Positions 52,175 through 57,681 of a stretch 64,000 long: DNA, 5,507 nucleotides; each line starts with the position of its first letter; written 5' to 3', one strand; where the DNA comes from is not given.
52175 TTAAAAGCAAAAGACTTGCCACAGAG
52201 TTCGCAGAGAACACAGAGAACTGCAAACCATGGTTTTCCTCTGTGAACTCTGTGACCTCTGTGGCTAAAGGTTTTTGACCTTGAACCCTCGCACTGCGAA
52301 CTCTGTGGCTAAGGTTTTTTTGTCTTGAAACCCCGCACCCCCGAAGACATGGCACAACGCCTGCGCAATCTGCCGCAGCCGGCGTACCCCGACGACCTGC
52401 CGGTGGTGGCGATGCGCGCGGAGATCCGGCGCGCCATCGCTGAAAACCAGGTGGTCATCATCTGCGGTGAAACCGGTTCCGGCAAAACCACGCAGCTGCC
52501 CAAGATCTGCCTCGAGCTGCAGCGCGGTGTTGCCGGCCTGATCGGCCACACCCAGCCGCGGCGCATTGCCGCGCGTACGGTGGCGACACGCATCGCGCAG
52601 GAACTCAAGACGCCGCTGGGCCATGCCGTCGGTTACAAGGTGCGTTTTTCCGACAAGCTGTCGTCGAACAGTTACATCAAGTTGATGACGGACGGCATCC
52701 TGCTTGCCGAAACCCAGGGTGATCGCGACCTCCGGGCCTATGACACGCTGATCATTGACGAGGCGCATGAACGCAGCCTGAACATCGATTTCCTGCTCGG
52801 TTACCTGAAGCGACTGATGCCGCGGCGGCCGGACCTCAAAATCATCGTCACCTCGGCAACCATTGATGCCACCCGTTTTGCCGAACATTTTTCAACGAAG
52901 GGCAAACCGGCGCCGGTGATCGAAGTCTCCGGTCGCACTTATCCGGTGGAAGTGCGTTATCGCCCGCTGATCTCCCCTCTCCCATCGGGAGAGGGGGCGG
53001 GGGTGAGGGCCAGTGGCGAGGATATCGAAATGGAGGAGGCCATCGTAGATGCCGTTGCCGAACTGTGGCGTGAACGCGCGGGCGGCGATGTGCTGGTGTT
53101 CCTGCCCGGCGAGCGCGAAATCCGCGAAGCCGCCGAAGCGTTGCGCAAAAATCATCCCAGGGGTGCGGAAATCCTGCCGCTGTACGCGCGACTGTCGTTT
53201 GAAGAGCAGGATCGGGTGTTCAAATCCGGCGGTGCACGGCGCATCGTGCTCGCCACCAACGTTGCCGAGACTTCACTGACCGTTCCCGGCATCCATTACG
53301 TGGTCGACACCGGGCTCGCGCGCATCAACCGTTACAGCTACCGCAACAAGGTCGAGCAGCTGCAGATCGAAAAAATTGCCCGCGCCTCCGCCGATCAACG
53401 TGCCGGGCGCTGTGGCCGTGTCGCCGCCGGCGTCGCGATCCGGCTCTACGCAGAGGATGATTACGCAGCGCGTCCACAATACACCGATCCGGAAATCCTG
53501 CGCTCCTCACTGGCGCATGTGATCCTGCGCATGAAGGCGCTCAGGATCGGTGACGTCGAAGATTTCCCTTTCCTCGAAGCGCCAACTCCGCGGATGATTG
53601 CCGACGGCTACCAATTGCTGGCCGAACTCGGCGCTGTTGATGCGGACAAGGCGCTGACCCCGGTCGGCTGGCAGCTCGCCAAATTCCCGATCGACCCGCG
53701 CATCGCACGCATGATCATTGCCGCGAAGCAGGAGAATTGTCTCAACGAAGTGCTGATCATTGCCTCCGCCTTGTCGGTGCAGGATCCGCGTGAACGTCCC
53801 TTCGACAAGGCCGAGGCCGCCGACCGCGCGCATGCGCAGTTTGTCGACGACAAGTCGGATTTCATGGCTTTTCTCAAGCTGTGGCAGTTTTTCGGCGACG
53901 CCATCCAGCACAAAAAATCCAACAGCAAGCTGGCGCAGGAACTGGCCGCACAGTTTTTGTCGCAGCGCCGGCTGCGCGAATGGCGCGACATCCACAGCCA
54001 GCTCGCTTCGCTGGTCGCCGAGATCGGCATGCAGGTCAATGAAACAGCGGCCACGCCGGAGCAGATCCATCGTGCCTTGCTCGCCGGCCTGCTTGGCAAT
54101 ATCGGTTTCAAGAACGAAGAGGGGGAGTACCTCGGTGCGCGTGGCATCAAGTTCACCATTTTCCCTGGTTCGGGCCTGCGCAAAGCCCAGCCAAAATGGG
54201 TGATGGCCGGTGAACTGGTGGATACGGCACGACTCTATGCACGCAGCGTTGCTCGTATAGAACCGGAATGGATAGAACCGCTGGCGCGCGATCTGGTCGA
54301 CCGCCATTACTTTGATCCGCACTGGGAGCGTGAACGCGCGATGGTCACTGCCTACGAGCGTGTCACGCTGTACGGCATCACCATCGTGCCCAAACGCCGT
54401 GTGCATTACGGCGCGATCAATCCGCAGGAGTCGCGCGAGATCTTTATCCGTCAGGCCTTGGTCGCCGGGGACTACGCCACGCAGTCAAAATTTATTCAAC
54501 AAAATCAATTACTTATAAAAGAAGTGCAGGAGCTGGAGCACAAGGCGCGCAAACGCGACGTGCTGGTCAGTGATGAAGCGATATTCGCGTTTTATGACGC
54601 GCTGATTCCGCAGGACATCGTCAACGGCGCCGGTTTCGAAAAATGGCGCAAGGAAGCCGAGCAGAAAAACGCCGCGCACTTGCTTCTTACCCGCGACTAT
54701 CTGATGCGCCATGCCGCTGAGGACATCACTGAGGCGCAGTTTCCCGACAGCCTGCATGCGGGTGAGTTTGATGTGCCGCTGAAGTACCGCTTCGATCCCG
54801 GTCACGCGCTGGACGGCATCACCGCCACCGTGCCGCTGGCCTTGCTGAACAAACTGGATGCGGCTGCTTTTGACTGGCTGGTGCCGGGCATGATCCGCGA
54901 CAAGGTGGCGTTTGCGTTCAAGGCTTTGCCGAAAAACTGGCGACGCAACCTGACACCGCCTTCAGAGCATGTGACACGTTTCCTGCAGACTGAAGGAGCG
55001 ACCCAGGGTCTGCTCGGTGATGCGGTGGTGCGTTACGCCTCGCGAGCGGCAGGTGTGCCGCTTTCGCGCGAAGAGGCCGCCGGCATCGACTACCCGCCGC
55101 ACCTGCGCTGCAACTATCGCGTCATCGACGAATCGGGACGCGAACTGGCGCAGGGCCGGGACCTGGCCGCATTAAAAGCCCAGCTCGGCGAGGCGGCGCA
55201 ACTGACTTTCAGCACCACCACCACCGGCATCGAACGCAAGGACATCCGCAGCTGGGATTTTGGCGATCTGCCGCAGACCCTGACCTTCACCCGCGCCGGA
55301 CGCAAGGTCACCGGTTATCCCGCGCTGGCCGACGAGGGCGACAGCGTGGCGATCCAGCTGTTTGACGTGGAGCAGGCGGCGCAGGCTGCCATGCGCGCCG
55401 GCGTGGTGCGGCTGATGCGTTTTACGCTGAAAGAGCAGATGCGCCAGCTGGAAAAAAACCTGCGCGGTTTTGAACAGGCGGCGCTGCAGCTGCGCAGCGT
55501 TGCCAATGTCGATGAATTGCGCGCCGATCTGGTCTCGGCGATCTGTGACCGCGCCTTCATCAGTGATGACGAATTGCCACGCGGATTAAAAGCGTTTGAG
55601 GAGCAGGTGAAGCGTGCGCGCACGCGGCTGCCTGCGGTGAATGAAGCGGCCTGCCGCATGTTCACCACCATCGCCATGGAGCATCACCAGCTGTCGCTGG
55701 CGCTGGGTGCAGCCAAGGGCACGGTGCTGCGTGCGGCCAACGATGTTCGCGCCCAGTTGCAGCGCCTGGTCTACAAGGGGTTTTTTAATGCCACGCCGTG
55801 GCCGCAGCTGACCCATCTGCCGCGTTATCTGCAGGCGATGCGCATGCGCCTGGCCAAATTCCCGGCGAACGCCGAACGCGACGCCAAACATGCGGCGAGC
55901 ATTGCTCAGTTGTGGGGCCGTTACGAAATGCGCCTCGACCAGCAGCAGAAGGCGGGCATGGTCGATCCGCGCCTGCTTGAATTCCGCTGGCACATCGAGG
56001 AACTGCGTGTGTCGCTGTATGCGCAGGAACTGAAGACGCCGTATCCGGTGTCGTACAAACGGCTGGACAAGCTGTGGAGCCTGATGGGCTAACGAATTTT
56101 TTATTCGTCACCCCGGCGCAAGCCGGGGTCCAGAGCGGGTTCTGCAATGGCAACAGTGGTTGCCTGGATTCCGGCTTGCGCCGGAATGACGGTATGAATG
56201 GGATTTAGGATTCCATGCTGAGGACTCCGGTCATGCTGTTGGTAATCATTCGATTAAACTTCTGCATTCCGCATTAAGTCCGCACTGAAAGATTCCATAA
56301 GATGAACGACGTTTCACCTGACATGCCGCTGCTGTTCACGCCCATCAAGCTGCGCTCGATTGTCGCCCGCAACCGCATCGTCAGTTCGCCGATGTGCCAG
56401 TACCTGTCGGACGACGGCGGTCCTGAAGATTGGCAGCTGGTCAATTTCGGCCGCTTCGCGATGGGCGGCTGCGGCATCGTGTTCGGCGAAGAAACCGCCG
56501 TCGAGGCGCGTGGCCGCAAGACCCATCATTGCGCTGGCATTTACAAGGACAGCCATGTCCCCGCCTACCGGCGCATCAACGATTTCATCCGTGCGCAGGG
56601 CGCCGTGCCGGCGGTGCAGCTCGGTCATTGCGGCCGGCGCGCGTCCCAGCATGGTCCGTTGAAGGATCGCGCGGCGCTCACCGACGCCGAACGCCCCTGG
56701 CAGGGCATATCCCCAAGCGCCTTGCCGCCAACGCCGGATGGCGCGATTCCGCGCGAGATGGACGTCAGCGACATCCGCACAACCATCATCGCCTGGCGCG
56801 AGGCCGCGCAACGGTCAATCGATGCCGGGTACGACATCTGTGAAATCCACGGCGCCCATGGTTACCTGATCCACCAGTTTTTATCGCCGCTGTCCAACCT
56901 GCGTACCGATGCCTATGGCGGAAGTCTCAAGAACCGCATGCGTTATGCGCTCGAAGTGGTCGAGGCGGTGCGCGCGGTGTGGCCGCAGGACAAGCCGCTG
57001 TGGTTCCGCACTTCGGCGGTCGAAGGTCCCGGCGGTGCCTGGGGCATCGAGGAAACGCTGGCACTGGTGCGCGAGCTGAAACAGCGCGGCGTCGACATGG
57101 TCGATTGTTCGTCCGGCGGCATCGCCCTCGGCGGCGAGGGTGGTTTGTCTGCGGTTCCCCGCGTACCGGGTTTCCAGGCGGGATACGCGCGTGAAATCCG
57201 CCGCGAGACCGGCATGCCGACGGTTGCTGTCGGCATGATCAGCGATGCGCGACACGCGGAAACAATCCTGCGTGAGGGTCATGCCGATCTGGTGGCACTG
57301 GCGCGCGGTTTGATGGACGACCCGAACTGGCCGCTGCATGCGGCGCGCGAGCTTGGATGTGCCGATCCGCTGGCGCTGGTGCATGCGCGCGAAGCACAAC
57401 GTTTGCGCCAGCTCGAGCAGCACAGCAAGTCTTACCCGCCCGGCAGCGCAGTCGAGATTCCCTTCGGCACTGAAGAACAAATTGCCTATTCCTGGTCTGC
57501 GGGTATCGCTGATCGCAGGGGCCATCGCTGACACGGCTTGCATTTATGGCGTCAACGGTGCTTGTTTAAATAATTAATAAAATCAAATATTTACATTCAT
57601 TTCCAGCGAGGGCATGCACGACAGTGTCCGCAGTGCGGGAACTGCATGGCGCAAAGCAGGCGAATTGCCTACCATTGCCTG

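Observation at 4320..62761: Recurrent AT-rich box of about 20 bp, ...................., with at least 11 copies in a 64% GC window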

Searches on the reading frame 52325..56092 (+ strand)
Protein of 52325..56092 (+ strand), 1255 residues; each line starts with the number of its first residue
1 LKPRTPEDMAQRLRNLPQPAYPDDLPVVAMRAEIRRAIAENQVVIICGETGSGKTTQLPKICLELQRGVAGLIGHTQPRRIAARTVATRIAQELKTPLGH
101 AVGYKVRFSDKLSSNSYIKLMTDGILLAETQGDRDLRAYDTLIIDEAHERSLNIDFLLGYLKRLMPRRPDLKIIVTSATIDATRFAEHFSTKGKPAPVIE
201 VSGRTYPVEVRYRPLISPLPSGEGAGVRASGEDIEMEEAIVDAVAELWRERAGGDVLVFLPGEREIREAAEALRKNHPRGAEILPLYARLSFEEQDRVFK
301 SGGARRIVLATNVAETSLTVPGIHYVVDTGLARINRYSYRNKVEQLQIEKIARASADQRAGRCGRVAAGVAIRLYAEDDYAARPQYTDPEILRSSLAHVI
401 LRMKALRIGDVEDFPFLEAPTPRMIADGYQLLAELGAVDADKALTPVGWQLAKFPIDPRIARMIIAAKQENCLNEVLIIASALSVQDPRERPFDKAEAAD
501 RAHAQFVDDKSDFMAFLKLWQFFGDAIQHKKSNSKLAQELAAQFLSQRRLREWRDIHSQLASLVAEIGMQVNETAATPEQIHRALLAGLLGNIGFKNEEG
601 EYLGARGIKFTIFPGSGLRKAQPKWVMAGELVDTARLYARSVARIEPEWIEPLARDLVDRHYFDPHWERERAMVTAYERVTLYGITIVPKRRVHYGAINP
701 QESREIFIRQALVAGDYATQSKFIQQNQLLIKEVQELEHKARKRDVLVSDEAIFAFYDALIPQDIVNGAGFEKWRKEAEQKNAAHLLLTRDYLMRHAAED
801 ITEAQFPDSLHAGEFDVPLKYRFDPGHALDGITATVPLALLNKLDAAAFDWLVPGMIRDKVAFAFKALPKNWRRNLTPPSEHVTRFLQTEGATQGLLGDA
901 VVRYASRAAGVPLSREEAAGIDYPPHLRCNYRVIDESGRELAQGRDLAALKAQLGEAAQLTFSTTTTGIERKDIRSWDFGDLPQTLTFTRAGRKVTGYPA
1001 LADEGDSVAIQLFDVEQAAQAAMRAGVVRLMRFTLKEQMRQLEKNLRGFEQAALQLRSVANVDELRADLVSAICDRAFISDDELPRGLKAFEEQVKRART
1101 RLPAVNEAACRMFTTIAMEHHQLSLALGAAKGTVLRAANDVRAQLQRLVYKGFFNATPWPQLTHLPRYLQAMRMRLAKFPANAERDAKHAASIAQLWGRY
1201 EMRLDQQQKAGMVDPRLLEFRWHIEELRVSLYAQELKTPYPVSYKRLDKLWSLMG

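Call 12: find_related_loci(query=window:52325-56092:+, collection=genome_contigs, flank=10000)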
Query window:52325-56092:+ (1255 aa) in genome_contigs; peptide patterns used: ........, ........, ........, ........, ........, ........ (x = any residue, [..] = any of these).
411 stretches matched a pattern; 357 encode a relative of the query (tblastn E <= 1e-3); the best 80 are kept; 80 distinct loci.
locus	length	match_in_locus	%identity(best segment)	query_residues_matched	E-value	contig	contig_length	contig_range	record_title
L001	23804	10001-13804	94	1-1254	0e+0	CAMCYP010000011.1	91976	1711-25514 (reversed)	MAG: Bordetella parapertussis isolate ME-08apr19-309 genome assembly, contig: ME-08apr19-C430, whole genome shotgun sequ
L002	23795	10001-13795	94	1-1254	0e+0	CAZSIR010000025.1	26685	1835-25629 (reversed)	MAG TPA_asm: uncultured Bordetella sp. isolate SRP150892_co2_45 genome assembly, contig: NODE_2348_length_26685_cov_17.7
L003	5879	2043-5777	94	1-1255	0e+0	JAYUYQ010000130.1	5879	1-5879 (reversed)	MAG: Betaproteobacteria bacterium isolate GL139_UP_metabat_150 GL139_UP_metabat_150_129, whole genome shotgun sequence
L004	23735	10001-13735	93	1-1255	0e+0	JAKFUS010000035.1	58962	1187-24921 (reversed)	MAG: Betaproteobacteria bacterium isolate D1_Bin_39 D1_0000438, whole genome shotgun sequence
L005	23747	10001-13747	92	1-1255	0e+0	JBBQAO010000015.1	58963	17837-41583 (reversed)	MAG: Burkholderiales bacterium isolate Co_metawrap_1458 Cmw_1458_k141_14274210_length_58963_cov_11.7904, whole genome sh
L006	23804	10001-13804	88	1-1255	0e+0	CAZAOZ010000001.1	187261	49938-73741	MAG TPA_asm: uncultured Bordetella sp. isolate ERP113451_co7_129 genome assembly, contig: NODE_2_length_187261_cov_23.24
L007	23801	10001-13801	87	1-1255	0e+0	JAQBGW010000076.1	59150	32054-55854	MAG: Betaproteobacteria bacterium isolate MAG_451_bin-14 451_bin-14_ctg-076, whole genome shotgun sequence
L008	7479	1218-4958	86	1-1255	0e+0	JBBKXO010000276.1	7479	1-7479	MAG: Burkholderiales bacterium isolate metabat_bins.144 k119_4362314, whole genome shotgun sequence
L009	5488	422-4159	86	1-1254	0e+0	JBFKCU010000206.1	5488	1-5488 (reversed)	MAG: Burkholderiales bacterium isolate Mix_sand20.2022.06.G.29 k141_3144352_length_5488_cov_14.9282, whole genome shotgu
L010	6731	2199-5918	86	8-1255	0e+0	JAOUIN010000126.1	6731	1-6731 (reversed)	MAG: Betaproteobacteria bacterium isolate 4_1_Oct_SF_Bin29 4_1_Oct_SF_Bin29_scaffold_4786_c1, whole genome shotgun seque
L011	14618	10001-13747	85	1-1255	0e+0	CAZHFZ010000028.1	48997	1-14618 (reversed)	MAG TPA_asm: uncultured Bordetella sp. isolate SRP272421_co2_537 genome assembly, contig: NODE_1199_length_48997_cov_8.6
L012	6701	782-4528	85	1-1255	0e+0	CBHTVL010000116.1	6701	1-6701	MAG TPA_asm: uncultured Burkholderiales bacterium isolate ERR14722429_binner123_Refined_68 genome assembly, contig: ERZ2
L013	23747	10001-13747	84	1-1255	0e+0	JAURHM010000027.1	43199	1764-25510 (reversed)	MAG: Burkholderiales bacterium isolate SFB_649D_50_9 k141_1376730_length_43199_cov_18.9419, whole genome shotgun sequenc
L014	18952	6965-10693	84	3-1255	0e+0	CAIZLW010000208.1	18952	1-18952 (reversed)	MAG: uncultured beta proteobacterium isolate Loc090519-7m_bin-0592 genome assembly, contig: bin-0592:208/246, whole geno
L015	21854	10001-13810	84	1-1255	0e+0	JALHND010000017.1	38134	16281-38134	MAG: Burkholderiales bacterium isolate Bin_52_4 c_000000005002, whole genome shotgun sequence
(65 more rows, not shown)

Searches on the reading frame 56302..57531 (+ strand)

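Call 22: search_protein_families(library=pfam, proteins=[window:56302-57531:+])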
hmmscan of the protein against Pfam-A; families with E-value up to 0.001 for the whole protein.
window:56302-57531:+ (409 aa): 1 family
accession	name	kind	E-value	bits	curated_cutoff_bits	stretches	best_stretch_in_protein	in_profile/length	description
PF00724.26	Oxidored_FMN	-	4.1e-70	237.2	27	1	11-350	2-338/342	NADH:flavin oxidoreductase / NADH oxidase family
